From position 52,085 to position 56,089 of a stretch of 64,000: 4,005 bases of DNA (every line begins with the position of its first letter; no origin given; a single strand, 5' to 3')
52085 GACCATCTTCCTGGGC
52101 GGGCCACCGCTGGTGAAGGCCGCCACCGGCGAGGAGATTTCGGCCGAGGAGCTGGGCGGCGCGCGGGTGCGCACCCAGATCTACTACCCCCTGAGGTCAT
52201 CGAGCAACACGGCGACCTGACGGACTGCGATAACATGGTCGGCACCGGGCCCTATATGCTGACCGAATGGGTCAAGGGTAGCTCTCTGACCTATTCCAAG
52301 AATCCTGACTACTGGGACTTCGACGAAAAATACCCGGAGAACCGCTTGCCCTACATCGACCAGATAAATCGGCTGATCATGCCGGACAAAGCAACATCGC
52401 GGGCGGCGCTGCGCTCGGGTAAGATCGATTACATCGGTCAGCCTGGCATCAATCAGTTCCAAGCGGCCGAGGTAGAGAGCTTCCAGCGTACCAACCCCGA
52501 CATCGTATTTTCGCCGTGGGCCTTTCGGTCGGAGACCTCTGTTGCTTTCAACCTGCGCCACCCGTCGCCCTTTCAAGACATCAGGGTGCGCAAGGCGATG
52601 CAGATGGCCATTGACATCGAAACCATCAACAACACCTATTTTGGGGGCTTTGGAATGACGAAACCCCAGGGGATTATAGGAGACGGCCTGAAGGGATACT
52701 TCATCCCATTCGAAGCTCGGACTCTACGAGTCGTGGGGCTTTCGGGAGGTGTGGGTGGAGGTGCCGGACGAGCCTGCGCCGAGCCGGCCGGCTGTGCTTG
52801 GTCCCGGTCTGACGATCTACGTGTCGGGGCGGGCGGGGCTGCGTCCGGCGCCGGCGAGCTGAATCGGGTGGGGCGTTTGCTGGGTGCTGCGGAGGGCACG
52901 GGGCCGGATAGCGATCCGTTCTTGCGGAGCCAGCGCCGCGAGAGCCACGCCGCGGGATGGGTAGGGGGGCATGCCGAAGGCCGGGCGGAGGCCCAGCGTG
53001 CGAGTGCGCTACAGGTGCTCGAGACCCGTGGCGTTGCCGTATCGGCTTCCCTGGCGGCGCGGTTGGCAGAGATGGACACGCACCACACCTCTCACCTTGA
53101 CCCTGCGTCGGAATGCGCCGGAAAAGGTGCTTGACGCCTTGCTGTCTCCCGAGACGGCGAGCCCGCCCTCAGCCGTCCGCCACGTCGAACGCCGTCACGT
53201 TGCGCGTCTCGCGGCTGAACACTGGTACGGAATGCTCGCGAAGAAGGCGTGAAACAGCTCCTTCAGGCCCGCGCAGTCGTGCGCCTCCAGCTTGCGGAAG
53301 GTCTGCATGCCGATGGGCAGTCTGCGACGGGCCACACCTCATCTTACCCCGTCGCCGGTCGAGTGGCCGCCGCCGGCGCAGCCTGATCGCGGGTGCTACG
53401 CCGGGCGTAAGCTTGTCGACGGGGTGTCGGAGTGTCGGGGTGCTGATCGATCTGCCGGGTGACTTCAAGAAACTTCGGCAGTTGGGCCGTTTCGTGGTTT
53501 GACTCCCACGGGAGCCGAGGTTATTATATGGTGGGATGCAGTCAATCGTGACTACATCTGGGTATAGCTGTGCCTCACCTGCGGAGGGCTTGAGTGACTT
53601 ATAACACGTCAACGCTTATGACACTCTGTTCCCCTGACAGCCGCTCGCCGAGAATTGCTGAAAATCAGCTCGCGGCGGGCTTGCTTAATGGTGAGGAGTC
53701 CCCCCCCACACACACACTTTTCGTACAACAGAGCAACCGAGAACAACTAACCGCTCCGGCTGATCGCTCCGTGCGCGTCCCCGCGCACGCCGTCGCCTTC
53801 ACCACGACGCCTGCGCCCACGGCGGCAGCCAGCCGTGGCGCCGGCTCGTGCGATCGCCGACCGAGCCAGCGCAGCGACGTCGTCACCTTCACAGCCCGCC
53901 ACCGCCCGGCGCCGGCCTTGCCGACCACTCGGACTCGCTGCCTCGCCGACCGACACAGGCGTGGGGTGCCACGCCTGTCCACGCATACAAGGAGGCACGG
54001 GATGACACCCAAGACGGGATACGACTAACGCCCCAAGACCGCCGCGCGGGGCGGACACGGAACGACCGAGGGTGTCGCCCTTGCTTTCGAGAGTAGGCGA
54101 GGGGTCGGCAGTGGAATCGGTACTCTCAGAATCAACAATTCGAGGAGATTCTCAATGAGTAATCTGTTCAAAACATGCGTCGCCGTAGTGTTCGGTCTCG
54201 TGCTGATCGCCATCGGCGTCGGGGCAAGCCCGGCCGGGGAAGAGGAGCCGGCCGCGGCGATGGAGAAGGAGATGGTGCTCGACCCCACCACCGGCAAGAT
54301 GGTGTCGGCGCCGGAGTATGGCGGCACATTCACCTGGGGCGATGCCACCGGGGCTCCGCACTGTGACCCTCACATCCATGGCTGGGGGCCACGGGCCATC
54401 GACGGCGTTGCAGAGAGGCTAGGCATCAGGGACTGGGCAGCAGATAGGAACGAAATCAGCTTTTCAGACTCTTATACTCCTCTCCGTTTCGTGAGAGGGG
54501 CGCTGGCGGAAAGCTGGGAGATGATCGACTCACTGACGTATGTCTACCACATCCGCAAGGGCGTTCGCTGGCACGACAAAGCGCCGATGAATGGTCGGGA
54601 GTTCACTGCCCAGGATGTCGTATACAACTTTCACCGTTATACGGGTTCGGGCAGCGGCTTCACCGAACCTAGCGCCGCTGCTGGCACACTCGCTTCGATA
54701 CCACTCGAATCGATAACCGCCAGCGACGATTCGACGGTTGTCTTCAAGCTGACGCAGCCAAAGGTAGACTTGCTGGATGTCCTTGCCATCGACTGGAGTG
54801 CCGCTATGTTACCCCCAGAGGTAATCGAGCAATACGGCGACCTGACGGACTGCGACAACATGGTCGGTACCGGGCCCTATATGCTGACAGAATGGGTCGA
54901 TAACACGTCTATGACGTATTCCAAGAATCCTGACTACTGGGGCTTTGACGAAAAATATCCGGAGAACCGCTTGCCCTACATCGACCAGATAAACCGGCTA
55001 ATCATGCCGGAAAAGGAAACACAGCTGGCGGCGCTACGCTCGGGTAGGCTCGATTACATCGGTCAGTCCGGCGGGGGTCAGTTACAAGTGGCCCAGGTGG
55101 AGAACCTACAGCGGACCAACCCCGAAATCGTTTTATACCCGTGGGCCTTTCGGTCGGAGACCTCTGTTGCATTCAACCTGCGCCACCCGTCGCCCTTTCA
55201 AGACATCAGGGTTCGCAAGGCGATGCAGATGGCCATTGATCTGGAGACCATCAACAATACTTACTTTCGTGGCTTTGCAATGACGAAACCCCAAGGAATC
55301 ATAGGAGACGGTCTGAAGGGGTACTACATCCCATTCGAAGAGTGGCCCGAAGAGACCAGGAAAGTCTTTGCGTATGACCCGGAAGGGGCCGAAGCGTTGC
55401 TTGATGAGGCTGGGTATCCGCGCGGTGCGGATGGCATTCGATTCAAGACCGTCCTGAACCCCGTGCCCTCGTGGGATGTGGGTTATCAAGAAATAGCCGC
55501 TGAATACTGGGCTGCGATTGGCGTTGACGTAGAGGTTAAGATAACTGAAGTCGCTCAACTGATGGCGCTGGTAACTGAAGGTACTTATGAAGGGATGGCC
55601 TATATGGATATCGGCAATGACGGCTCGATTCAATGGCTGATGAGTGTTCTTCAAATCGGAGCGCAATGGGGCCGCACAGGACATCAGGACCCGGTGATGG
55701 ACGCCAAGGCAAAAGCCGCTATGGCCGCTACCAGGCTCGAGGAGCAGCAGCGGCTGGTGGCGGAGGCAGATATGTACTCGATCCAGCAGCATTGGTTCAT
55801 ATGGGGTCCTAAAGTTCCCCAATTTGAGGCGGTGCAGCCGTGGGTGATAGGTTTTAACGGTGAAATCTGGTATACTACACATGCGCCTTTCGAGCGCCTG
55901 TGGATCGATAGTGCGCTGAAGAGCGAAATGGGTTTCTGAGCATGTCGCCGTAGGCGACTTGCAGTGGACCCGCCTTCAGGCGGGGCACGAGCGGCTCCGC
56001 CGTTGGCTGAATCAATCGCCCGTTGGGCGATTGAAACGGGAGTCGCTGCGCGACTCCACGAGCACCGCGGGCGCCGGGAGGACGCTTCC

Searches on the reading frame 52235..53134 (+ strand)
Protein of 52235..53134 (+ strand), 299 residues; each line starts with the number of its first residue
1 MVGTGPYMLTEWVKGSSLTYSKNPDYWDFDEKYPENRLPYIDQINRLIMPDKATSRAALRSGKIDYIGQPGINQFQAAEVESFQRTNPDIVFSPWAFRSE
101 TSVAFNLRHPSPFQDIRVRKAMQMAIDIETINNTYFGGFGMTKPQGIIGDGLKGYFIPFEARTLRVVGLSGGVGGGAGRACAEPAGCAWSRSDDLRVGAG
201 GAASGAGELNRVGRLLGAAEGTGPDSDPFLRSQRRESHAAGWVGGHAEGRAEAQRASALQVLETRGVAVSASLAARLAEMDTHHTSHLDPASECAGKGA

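Call 11: search_protein_families(library=pfam, proteins=[window:52235-53134:+])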
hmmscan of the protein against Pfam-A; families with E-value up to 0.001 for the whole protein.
window:52235-53134:+ (299 aa): 1 family
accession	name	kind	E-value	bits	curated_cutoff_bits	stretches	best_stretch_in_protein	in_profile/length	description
PF00496.27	SBP_bac_5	-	1.6e-30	106.9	32.4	1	1-154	115-253/368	Bacterial extracellular solute-binding proteins, family 5 Middle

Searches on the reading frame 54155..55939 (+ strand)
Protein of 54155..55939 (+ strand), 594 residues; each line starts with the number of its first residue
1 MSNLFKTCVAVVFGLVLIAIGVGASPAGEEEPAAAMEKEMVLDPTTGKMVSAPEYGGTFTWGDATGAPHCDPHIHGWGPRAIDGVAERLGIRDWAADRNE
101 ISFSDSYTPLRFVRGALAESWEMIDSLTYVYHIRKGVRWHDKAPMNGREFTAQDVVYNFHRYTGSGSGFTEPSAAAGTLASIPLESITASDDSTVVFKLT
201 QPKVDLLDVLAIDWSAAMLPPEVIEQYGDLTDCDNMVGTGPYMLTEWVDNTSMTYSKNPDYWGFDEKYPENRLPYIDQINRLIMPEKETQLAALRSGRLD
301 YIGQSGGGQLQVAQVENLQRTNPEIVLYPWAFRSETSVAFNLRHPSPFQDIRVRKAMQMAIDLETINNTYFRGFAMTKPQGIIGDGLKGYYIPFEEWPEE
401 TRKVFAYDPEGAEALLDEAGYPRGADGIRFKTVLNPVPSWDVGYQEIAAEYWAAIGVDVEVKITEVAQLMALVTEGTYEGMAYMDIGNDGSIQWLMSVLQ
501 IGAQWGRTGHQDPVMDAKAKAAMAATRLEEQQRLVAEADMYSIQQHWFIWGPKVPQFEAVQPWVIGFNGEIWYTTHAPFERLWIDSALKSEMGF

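Call 11: search_protein_families(library=pfam, proteins=[window:54155-55939:+])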
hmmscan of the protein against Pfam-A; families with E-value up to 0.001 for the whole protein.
window:54155-55939:+ (594 aa): 1 family
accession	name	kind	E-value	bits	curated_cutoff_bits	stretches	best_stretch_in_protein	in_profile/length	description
PF00496.27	SBP_bac_5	-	7.1e-68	229.8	32.4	1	114-479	3-340/368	Bacterial extracellular solute-binding proteins, family 5 Middle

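Call 76: find_encoding_contigs(protein=window:54155-55939:+, flank=1200, max_places=10)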
Protein window:54155-55939:+ (594 aa): 1 contig read that carries it; 1 place shown.
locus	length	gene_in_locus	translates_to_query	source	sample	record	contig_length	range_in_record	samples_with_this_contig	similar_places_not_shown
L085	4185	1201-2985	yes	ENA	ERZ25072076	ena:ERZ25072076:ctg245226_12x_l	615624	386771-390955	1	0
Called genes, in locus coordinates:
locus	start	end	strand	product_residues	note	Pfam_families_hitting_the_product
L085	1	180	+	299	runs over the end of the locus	PF00496:SBP_bac_5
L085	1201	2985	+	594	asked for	PF00496:SBP_bac_5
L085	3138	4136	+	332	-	PF19300:BPD_transp_1_N, PF00528:BPD_transp_1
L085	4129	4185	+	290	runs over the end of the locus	PF12911:OppC_N, PF00528:BPD_transp_1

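Call 79: search_protein_families(library=ncbifam, proteins=[window:54155-55939:+], max_evalue=0.00001)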
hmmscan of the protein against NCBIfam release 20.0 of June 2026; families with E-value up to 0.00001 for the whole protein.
window:54155-55939:+ (594 aa): 10 families
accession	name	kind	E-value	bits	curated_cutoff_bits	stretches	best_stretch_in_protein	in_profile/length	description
TIGR04028.1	SBP_KPN_01854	hypoth_equivalog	2.5e-26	92.3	468.5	1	117-570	48-496/509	TIGR04028 family ABC transporter substrate-binding protein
NF043070.1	DppA_dipep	equivalog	1e-25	90.4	1005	1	113-490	74-438/535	dipeptide ABC transporter periplasmic-binding protein DppA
TIGR02294.1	nickel_nikA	equivalog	2.1e-25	89.2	393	1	113-502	48-417/501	nickel ABC transporter substrate-binding protein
NF047575.1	opine_bind_CntA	exception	5.2e-22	78.1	800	1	113-431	77-371/535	staphylopine-dependent metal ABC transporter substrate-binding lipoprotein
NF011942.0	PRK15413.1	equivalog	1e-20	73.9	594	1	115-538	73-467/512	glutathione ABC transporter substrate-binding protein GsiB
NF045467.1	Opp4A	equivalog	2e-20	72.6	650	1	119-428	84-388/556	oligopeptide ABC transporter substrate-binding protein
NF011684.0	PRK15104.1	equivalog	6e-20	71.4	947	1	116-479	85-436/543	oligopeptide ABC transporter substrate-binding protein OppA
NF007287.0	PRK09755.1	equivalog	2e-19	69.8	1098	1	113-566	76-515/535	ABC transporter substrate-binding protein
NF011689.0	PRK15109.1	equivalog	7.1e-16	58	560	1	111-536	78-492/547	ABC transporter substrate-binding protein SapA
NF045468.1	Opp5A_nikA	equivalog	1.6e-14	53.3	600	1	114-427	58-323/488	nickel ABC transporter substrate-binding protein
